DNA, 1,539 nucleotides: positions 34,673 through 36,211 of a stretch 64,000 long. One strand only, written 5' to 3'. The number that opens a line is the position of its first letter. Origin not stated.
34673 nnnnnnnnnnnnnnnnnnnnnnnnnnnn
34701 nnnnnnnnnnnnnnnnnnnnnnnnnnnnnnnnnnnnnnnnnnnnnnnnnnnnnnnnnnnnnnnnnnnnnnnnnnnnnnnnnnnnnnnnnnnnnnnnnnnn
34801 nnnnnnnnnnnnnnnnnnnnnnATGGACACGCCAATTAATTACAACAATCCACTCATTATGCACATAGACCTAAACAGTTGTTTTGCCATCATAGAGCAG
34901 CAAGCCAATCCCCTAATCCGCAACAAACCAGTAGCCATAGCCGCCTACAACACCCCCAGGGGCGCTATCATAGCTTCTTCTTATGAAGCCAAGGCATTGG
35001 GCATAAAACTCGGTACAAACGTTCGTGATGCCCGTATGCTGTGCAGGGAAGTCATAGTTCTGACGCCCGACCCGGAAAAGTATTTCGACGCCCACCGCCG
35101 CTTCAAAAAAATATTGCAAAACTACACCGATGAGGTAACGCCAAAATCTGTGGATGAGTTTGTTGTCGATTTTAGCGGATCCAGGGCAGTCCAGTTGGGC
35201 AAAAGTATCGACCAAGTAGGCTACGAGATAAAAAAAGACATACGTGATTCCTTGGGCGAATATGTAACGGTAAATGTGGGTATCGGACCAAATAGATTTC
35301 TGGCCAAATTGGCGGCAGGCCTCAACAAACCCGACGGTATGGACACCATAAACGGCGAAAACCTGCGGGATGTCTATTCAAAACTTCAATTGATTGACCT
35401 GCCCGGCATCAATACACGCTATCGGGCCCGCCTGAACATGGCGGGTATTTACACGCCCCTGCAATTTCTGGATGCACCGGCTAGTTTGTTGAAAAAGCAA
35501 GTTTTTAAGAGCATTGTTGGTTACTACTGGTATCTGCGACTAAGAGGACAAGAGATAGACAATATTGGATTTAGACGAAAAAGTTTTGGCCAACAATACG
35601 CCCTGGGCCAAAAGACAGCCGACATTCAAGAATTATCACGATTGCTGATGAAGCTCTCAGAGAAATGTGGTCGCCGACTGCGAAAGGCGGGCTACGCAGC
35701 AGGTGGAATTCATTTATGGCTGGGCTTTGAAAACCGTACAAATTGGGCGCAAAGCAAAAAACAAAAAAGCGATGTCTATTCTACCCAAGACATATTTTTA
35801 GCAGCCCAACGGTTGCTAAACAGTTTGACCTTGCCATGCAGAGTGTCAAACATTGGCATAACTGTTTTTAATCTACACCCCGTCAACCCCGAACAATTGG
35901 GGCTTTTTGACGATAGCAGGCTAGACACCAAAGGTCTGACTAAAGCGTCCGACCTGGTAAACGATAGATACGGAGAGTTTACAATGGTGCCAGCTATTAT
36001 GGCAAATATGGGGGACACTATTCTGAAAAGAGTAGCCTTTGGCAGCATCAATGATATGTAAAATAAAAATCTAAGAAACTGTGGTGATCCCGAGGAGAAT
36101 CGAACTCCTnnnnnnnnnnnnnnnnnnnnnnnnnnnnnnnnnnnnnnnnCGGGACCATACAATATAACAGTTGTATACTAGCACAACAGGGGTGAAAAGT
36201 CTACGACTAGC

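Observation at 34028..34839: Structured ~205-nt element plus two paralogous mini-ORFs translationally coupled to dinB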

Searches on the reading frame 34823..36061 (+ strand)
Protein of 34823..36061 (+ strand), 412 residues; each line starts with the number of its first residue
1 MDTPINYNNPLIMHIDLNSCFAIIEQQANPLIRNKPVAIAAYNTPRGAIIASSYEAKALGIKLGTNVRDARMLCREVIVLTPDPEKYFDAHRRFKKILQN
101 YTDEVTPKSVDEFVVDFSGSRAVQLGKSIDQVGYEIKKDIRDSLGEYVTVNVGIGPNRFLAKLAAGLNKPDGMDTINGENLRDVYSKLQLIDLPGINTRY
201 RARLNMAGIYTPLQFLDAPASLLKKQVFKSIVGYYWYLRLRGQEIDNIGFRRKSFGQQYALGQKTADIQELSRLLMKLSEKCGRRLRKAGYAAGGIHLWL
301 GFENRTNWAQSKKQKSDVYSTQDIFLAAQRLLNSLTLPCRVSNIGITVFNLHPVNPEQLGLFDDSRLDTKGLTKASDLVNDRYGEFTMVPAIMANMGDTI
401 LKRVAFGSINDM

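Call 4: search_protein_families(library=pfam, proteins=[window:34823-36061:+], max_evalue=1)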
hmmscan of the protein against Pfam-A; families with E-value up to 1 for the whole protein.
window:34823-36061:+ (412 aa): 2 families
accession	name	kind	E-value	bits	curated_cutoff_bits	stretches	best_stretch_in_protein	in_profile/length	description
PF00817.25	IMS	-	2.1e-34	119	23.2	1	15-165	1-147/148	impB/mucB/samB family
PF11799.13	IMS_C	-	3.6e-16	60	20.7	1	252-361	1-109/109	impB/mucB/samB family C-terminal domain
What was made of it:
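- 34823..36061 (+): Y-family DNA polymerase (DinB/PolY-like), 412 aa. Its start overlaps ORF2 by 17 nt. Pfam IMS 2e-34 and IMS_C 4e-16 (call 4).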

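Call 7: search_protein_families(library=ncbifam, proteins=[window:34823-36061:+], max_evalue=1)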
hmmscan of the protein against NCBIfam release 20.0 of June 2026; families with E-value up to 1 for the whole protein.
window:34823-36061:+ (412 aa): 10 families
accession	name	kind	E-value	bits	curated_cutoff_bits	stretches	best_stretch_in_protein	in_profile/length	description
NF002848.0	PRK03103.1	subfamily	1.4e-56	191.8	381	1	11-392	5-390/410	DNA polymerase IV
NF003015.0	PRK03858.1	subfamily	4.3e-55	187.4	367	1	11-392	8-384/399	DNA polymerase IV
NF002492.0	PRK01810.1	equivalog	2.3e-51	174.8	399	1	8-386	8-387/412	DNA polymerase IV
NF002677.0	PRK02406.1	equivalog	8.1e-50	169.9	256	1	12-352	8-344/357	DNA polymerase IV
NF010731.0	PRK14133.1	equivalog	1.2e-48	166.2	362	1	11-364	4-349/352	DNA polymerase IV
NF002751.0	PRK02794.1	equivalog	1.6e-43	149.2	371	1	12-388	40-412/425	DNA polymerase IV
NF002882.0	PRK03348.1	equivalog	1.4e-39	136.1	389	1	9-369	4-360/461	DNA polymerase IV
NF002292.0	PRK01216.1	equivalog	3.8e-34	118.2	339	1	11-287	2-277/351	DNA polymerase IV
NF002883.0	PRK03352.1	equivalog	2.2e-26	92.9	330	1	11-346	6-337/347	DNA polymerase IV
NF002955.0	PRK03609.1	subfamily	5.9e-22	78.2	431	1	14-387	4-388/422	translesion error-prone DNA polymerase V subunit UmuC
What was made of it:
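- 34823..36061 (+): The best NCBIfam Pol IV model scores 191.8 bits, below its cutoff of 381 (call 7).
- On DNA polymerase IV equivalogs (NCBIfam): The best score is 191.8 bits against a cut-off of 381 (call 7).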

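Call 99: search_protein_families(library=pfam, proteins=[window:34823-36058:+], max_evalue=10)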
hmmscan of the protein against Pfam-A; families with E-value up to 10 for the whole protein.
window:34823-36058:+ (412 aa): 2 families
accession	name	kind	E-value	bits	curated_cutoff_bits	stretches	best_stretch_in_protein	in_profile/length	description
PF00817.25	IMS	-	2.1e-34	119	23.2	1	15-165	1-147/148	impB/mucB/samB family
PF11799.13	IMS_C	-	3.6e-16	60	20.7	1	252-361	1-109/109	impB/mucB/samB family C-terminal domain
